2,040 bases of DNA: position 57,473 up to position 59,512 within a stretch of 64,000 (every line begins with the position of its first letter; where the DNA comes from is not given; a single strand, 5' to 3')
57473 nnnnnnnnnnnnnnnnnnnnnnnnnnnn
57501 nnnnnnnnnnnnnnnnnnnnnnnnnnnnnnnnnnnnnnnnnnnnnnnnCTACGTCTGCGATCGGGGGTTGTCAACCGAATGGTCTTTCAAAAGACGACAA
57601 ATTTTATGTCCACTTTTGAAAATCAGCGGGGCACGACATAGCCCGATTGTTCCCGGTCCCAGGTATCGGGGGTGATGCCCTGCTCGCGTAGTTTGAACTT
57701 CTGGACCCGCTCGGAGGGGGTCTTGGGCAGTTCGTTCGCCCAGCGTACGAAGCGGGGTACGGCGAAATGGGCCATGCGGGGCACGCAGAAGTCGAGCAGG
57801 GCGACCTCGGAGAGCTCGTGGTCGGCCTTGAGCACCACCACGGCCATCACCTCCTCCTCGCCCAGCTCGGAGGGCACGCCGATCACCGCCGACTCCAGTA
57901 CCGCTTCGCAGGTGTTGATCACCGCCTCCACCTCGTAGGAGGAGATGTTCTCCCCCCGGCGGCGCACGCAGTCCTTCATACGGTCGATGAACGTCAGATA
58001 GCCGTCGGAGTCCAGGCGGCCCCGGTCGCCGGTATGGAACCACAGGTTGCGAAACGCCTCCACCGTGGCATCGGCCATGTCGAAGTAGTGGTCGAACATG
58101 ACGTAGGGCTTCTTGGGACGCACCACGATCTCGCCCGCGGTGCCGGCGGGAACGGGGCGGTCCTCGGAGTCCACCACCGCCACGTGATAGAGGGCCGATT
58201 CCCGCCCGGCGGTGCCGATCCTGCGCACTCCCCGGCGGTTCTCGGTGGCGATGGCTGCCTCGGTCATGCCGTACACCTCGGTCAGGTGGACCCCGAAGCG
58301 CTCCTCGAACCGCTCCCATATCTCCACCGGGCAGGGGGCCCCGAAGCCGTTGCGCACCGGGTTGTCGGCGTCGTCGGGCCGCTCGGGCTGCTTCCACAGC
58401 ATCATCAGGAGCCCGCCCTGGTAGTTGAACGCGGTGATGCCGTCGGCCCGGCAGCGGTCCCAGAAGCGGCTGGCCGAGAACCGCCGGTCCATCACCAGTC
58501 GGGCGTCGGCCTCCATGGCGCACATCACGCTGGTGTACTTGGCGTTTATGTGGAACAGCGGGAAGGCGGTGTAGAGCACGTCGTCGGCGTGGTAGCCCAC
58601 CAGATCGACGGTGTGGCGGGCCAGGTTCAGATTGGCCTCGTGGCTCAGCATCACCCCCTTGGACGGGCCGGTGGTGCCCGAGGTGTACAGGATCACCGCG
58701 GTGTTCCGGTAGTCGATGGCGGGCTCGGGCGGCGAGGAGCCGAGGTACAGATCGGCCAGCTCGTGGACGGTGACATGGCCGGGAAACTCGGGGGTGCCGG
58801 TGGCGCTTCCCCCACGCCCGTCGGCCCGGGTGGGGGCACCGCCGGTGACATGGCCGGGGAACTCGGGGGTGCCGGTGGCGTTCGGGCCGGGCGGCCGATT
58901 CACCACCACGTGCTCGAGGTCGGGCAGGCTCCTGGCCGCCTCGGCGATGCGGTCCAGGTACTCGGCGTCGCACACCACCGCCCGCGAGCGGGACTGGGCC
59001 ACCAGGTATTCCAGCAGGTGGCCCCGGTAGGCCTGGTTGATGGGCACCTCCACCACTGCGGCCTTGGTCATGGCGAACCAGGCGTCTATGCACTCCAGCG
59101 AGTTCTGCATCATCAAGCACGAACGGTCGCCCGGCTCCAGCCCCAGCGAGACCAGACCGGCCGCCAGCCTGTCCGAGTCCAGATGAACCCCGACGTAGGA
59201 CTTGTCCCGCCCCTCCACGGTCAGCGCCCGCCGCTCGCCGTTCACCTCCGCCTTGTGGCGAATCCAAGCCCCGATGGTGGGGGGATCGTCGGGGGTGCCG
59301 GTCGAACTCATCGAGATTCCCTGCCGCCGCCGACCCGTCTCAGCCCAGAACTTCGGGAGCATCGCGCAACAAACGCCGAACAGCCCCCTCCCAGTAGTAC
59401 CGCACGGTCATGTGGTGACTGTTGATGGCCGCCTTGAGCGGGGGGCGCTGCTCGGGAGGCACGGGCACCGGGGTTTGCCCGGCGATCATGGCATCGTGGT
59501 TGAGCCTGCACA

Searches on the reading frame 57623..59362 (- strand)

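Call 86: search_protein_families(library=pfam, proteins=[window:57623-59362:-], max_evalue=0.000001)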
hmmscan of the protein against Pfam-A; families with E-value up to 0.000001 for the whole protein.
window:57623-59362:- (579 aa): 2 families
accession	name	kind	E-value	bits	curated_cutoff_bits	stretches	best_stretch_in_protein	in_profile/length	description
PF00501.34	AMP-binding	-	2.4e-63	214.7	29.9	1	35-415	2-375/384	AMP-binding enzyme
PF13193.12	AMP-binding_C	-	7.5e-15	56.1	24.5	1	477-550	1-74/76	AMP-binding enzyme C-terminal domain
